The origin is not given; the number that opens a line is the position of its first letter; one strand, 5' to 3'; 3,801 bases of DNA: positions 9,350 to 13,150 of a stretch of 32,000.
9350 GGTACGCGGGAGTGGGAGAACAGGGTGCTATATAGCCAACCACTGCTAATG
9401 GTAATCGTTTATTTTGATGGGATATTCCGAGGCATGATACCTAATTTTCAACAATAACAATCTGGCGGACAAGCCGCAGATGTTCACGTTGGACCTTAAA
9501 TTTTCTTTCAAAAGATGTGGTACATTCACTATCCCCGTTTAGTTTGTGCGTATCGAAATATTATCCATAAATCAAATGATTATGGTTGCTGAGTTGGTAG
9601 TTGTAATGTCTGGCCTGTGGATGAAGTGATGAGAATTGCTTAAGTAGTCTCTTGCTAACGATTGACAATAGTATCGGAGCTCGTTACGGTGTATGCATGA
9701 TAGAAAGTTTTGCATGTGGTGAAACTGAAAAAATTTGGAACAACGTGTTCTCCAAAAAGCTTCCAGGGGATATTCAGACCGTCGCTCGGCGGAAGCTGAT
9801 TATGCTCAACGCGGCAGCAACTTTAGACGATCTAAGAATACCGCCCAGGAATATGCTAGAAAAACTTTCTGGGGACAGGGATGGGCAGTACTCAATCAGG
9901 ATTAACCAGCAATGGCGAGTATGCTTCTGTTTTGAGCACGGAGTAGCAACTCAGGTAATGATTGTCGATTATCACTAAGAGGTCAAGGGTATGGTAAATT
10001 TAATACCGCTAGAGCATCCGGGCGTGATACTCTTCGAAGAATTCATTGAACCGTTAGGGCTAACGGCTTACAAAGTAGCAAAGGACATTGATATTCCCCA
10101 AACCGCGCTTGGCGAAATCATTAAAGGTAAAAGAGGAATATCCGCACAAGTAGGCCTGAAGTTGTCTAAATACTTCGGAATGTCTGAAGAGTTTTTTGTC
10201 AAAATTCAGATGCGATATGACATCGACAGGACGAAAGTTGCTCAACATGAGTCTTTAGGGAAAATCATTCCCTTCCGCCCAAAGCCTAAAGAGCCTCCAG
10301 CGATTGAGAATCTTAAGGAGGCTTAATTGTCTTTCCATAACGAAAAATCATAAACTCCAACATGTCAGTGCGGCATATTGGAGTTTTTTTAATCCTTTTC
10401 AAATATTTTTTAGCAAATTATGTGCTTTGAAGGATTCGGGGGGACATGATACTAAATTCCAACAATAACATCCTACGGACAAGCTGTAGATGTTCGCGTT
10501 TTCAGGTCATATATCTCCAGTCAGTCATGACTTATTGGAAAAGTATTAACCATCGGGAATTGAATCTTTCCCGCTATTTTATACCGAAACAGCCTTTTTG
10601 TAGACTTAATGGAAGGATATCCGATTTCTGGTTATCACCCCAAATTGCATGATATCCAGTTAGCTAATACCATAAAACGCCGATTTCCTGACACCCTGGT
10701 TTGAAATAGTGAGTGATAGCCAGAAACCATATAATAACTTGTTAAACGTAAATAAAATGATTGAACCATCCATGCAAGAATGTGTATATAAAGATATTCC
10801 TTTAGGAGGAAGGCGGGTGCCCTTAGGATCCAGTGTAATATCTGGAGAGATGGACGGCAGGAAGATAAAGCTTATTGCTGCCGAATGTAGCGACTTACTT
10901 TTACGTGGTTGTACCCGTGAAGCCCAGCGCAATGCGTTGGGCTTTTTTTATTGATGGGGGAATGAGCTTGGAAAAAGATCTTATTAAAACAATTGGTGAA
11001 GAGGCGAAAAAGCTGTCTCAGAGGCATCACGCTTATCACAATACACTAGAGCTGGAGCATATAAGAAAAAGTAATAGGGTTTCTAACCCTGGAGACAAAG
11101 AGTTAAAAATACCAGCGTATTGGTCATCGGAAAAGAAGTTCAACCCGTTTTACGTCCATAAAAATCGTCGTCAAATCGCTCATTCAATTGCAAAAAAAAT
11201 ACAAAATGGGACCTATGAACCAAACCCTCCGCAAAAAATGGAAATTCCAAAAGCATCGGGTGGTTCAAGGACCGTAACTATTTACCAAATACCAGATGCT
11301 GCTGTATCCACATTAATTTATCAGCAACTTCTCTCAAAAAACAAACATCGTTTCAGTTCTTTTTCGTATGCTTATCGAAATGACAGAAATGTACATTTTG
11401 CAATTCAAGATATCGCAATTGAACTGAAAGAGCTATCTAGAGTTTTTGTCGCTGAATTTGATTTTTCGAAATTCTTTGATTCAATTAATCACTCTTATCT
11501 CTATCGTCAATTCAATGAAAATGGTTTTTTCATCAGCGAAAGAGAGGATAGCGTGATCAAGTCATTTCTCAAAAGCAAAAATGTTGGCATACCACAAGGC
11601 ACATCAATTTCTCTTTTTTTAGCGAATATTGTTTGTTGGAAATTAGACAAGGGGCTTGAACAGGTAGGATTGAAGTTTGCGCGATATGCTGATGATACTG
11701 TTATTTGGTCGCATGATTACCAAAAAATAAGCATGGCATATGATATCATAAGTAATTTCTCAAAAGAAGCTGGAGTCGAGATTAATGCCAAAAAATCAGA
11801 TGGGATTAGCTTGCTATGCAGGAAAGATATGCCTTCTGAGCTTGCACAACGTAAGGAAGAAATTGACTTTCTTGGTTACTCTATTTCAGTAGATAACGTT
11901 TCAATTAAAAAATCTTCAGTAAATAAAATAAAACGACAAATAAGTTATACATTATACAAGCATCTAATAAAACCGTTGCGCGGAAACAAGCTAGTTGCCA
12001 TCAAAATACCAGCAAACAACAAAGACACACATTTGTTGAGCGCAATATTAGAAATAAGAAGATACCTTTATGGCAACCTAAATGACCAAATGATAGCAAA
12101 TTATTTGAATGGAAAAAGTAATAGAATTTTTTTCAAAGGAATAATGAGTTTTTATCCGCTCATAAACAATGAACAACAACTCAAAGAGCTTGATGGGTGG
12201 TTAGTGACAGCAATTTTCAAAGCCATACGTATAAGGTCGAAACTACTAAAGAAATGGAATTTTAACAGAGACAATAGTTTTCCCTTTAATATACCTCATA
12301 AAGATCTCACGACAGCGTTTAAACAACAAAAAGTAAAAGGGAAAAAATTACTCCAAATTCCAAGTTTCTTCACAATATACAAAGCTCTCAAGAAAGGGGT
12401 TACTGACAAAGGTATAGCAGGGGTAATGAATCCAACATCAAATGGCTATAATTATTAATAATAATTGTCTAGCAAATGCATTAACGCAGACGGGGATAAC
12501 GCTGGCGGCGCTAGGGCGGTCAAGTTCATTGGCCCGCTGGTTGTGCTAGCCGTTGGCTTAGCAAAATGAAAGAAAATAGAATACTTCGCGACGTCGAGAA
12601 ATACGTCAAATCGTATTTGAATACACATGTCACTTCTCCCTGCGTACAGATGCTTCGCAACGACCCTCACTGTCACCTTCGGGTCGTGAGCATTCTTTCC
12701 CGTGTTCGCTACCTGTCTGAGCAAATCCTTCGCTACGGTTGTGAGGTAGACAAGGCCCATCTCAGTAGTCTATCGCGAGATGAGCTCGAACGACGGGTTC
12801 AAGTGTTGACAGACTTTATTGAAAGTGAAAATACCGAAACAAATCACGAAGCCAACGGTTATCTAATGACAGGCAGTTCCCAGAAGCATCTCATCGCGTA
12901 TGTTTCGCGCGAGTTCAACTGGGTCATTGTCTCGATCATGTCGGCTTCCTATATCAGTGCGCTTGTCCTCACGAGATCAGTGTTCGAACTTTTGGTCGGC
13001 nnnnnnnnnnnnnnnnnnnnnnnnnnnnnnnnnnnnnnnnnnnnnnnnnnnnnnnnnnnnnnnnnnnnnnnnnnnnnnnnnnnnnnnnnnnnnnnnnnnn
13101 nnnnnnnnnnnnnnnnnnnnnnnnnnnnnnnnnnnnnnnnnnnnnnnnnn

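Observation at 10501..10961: Structured non-coding leader ending in a near-perfect intrinsic terminator 13 nt before the RT start codon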

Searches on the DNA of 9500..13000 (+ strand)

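Call 4: search_rna_families(source=window, start=9500, end=13000, threshold=evalue, max_evalue=1, show_alignments=3)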
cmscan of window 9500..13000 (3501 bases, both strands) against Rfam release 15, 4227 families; matches with E-value up to 1: 1.
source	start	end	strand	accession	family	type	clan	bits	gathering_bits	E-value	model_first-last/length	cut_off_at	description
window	11013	11097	-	RF03336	mir-1322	Gene; miRNA;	-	21.6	70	0.64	1-69/69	no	mir-1322 microRNA precursor family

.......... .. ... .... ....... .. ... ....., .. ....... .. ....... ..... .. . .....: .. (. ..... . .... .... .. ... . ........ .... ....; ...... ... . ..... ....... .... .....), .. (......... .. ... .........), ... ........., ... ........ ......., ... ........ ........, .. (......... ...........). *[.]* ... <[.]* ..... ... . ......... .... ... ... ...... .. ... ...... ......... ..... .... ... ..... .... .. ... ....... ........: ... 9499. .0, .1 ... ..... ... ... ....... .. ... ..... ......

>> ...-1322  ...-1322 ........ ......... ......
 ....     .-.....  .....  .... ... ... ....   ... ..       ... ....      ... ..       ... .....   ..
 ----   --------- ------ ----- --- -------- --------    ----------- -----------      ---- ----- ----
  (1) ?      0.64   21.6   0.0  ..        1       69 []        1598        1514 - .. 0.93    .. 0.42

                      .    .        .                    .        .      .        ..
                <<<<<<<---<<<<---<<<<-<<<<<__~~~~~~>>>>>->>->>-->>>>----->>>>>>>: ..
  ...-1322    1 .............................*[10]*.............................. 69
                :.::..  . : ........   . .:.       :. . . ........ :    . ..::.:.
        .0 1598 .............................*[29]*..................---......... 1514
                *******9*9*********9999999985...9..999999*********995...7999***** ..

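Call 14: search_dna_similar(query=window:10390-12458:+, collection=ecoli_genomes, mode=near, max_rows=20)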
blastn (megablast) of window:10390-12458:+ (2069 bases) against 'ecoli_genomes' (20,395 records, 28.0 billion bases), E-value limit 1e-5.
No match.
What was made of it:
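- Tried and rejected: A megablast of the locus against E. coli genomes found no match (call 14).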

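Call 18: search_dna_similar(query=window:10700-12458:+, collection=ecoli_genomes, mode=distant, max_rows=10)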
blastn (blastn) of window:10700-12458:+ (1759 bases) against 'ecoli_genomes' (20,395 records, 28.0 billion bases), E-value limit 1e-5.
Records with a match: 2; places in all: 2; records where one place covers at least 80% of the query: 0.
Genomes with a match: 2 of 5426; with a place that covers at least 80% of the query: 0. Places per genome that has any: lowest 1, median 1, highest 1. On chromosomes: 2 places; on plasmids: 0.
Best place of each record, by identity: 60-80% 2.
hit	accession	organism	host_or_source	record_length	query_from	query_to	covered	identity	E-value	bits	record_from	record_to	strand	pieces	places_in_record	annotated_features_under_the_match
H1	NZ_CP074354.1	Escherichia coli strain XJ5.2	bovine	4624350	419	1507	62%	65.1%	9e-49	205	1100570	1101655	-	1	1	reverse transcriptase domain-containing protein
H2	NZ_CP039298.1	Escherichia coli strain PigCaeca_1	pig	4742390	419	1242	47%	66.8%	3e-55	227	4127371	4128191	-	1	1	reverse transcriptase domain-containing protein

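Call 20: get_annotated_region(hit=H1, flank=2500)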
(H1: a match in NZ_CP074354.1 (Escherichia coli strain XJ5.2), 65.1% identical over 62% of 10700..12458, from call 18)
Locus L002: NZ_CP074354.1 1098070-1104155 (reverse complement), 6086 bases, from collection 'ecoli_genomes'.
description: Escherichia coli strain XJ5.2 chromosome, complete genome
organism: Escherichia coli strain XJ5.2 (NCBI taxid 562)
replicon: chromosome; assembly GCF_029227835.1
host: bovine; source: -; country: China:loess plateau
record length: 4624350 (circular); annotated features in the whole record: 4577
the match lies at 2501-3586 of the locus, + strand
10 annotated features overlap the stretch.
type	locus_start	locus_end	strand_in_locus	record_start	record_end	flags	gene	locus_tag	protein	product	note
CDS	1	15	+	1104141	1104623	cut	smpB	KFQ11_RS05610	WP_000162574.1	SsrA-binding protein SmpB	-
tmRNA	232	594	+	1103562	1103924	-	ssrA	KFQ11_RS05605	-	transfer-messenger RNA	-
CDS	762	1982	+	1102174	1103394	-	-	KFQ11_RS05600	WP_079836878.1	integrase domain-containing protein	-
CDS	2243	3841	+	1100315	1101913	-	-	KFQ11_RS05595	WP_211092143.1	reverse transcriptase domain-containing protein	-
CDS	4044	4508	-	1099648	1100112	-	-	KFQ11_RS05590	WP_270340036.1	hypothetical protein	-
CDS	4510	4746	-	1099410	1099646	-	-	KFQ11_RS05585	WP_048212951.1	hypothetical protein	-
CDS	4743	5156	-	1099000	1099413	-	-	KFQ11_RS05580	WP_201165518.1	hypothetical protein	-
CDS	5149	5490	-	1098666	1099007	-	-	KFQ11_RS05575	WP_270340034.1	hypothetical protein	-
CDS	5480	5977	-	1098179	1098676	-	-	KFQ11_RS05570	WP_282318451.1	hypothetical protein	-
CDS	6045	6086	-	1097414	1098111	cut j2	-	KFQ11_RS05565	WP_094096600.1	IS1-like element IS1A family transposase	programmed frameshift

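Call 24: get_annotated_region(hit=H2, flank=2500)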
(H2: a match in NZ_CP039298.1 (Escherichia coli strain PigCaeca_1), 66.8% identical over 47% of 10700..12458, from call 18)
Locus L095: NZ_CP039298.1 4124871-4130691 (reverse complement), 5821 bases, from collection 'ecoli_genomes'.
description: Escherichia coli strain PigCaeca_1 chromosome, complete genome
organism: Escherichia coli strain PigCaeca_1 (NCBI taxid 562)
replicon: chromosome; assembly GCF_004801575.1
host: pig; source: feces; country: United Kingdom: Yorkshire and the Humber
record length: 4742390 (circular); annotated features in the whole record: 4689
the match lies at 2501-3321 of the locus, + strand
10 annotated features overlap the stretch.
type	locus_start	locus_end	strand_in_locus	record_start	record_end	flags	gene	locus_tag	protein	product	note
CDS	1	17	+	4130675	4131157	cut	smpB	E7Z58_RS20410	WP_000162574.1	SsrA-binding protein SmpB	-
tmRNA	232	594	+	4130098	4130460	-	ssrA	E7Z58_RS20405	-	transfer-messenger RNA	-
CDS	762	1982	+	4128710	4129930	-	-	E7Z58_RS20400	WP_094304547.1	integrase domain-containing protein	-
CDS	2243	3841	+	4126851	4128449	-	-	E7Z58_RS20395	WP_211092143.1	reverse transcriptase domain-containing protein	-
CDS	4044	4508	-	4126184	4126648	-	-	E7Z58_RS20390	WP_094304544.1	hypothetical protein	-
CDS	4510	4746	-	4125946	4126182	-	-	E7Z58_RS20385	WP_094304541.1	hypothetical protein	-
CDS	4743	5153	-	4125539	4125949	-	-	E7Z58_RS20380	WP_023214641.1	hypothetical protein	-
CDS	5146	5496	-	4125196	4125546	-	-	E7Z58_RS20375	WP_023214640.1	hypothetical protein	-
CDS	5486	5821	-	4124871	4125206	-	-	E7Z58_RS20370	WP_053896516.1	hypothetical protein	-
CDS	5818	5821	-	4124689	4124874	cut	-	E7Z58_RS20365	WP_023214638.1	hypothetical protein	-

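Call 37: build_rna_model(alignment_id=A3)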
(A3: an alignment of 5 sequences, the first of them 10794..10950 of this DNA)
Model R1 built from alignment A3 (5 sequences, 163 columns); structure: RNAalifold consensus.
model positions 156; base pairs 50; branch points 4; effective number of sequences 0.91; information 0.591 bits per position. Calibrated on 0.2 Mb of random sequence (short: E-values are rough).
structure used (alignment columns):
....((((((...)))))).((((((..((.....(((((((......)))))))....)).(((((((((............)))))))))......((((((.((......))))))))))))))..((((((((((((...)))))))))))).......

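Call 38: search_with_rna_model(model_id=R1, sources=[window, L001, L002, L003, L004, L005, L006, L007, L008, L009, L010, L011, L012, L013, L014, L015, L016, L018, L083, L084, L095, L096, L097, L100, L101, L020, L022, L030, L047, L085, L088], max_evalue=1, make_alignment=true, show_alignments=0)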
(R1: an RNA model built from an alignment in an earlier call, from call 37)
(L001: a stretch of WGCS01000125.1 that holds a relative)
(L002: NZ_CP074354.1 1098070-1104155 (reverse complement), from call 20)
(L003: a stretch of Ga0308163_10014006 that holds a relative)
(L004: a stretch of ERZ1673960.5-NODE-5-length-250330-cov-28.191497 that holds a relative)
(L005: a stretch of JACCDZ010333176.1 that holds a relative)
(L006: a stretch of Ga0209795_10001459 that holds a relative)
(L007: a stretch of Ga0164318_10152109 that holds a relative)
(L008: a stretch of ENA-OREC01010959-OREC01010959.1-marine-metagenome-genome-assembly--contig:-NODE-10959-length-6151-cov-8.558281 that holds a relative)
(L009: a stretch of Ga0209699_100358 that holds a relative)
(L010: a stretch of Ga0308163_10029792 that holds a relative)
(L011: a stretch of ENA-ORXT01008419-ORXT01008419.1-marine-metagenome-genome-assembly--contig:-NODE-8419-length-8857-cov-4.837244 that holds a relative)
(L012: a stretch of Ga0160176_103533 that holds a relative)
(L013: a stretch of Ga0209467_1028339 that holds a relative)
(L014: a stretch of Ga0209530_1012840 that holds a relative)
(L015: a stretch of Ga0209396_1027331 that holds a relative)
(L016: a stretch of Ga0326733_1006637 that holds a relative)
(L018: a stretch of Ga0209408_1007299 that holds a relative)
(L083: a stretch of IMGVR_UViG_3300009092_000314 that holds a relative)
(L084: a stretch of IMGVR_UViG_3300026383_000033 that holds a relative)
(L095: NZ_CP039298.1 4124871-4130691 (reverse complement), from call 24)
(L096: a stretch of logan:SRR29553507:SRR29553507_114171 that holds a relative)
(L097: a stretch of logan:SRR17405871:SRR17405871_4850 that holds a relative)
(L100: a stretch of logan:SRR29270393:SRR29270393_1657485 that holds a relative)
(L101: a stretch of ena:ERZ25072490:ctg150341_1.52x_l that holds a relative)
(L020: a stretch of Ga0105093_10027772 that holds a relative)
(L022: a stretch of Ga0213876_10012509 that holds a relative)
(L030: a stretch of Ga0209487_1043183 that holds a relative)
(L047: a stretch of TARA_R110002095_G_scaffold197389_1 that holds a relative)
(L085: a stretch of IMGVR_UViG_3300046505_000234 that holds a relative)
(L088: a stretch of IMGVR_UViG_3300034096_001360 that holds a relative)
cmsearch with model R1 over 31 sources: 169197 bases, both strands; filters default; matches with E-value up to 1: 26.
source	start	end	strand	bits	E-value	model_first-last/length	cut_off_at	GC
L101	2329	2484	+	181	7.5e-46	1-156/156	no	0.46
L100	2097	2252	+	178.8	2.9e-45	1-156/156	no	0.48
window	10794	10948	+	168.7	1.4e-42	1-156/156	no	0.48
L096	283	437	+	168.7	1.4e-42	1-156/156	no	0.48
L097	2829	2985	+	166.6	4.9e-42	1-156/156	no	0.49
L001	2832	2988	+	165.8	7.7e-42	1-156/156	no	0.44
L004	2321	2483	+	65.5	2.5e-15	1-156/156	no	0.5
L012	2002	2156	+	47.9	1.1e-10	1-156/156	no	0.49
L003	1331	1493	+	47.6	1.3e-10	1-156/156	no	0.52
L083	779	955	+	42.3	3.3e-09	1-156/156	no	0.44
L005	360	508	+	42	3.9e-09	1-156/156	no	0.48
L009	2334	2484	+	40.3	1.1e-08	1-156/156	no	0.54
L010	220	369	+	38.5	3.3e-08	1-156/156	no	0.54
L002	2153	2329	+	37.1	8e-08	1-156/156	no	0.44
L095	2153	2329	+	37.1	8e-08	1-156/156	no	0.44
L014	732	892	+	32.8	1.1e-06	1-156/156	no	0.47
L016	463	615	+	31.7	2.1e-06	1-156/156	no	0.48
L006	2336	2484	+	31.4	2.5e-06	1-156/156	no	0.5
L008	2306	2486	+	30.8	3.7e-06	1-156/156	no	0.48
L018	1708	1865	+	30.3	4.8e-06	1-156/156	no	0.46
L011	2368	2512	+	28.4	1.6e-05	1-156/156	no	0.41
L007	166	339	+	23.8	0.00025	1-156/156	no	0.38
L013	524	729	+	23.2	0.00036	1-156/156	no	0.54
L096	409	433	-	14.2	0.088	128-152/156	no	0.6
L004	2135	2196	+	11.1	0.6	1-156/156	no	0.45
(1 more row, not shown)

Alignment A4: 26 matches aligned to the model, 321 columns, each read 5' to 3' on its own strand. Consensus structure (alignment columns), stored with it:
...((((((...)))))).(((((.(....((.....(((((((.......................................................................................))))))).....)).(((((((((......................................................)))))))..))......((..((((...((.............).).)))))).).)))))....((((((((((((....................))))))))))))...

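Call 39: search_with_rna_model(model_id=R1, sources=[window, L001, L002, L003, L004, L005, L006, L007, L008, L009, L010, L011, L012, L013, L014, L015, L016, L018, L083, L084, L097, L100, L101], max_evalue=0.001, make_alignment=true, show_alignments=0)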
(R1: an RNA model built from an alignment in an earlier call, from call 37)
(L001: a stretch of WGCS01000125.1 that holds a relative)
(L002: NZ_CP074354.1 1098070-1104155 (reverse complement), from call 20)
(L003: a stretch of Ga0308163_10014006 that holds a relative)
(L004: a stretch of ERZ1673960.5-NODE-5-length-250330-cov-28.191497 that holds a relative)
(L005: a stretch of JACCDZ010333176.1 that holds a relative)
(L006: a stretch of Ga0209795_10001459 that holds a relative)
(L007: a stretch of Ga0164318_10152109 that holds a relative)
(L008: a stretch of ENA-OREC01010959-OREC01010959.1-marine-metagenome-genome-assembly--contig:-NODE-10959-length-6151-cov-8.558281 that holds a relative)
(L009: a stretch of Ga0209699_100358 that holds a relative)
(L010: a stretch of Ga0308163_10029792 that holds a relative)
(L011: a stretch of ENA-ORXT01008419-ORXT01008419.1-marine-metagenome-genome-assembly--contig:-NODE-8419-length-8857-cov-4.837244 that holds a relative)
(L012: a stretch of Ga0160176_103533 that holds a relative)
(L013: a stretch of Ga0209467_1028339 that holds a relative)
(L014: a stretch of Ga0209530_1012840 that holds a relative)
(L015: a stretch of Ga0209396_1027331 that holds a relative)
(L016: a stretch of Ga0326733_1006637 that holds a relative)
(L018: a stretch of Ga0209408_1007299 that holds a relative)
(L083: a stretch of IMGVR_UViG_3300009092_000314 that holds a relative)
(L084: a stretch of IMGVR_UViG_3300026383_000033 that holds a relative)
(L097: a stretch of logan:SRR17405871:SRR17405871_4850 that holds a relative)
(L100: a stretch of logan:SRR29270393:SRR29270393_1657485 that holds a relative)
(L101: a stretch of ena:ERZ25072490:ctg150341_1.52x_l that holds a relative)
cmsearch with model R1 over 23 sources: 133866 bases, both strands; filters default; matches with E-value up to 0.001: 21.
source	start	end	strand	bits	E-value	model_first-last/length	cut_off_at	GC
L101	2329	2484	+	181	6e-46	1-156/156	no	0.46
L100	2097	2252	+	178.8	2.3e-45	1-156/156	no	0.48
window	10794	10948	+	168.7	1.1e-42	1-156/156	no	0.48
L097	2829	2985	+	166.6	3.8e-42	1-156/156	no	0.49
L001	2832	2988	+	165.8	6.1e-42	1-156/156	no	0.44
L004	2321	2483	+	65.5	2e-15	1-156/156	no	0.5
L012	2002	2156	+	47.9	8.6e-11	1-156/156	no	0.49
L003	1331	1493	+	47.6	1e-10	1-156/156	no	0.52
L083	779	955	+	42.3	2.6e-09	1-156/156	no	0.44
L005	360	508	+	42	3.1e-09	1-156/156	no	0.48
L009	2334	2484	+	40.3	8.7e-09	1-156/156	no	0.54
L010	220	369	+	38.5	2.6e-08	1-156/156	no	0.54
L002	2153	2329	+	37.1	6.4e-08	1-156/156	no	0.44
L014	732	892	+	32.8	8.4e-07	1-156/156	no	0.47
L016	463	615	+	31.7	1.7e-06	1-156/156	no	0.48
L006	2336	2484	+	31.4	1.9e-06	1-156/156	no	0.5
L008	2306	2486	+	30.8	2.9e-06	1-156/156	no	0.48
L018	1708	1865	+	30.3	3.8e-06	1-156/156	no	0.46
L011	2368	2512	+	28.4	1.3e-05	1-156/156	no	0.41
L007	166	339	+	23.8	0.0002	1-156/156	no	0.38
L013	524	729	+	23.2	0.00029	1-156/156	no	0.54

Alignment A5: 21 matches aligned to the model, 315 columns, each read 5' to 3' on its own strand. Consensus structure (alignment columns), stored with it:
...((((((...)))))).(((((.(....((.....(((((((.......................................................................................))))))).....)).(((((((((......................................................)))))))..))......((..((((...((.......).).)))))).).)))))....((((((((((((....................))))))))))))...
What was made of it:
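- The model hit starts at 10794 (call 39). RNA lengths differ by non-multiples of three (call 39).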

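Call 48: search_dna_similar(query=window:10330-10800:+, collection=plasmids, mode=distant, max_rows=10, max_evalue=0.01)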
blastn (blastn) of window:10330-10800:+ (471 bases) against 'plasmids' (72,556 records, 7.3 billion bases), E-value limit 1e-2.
No match.
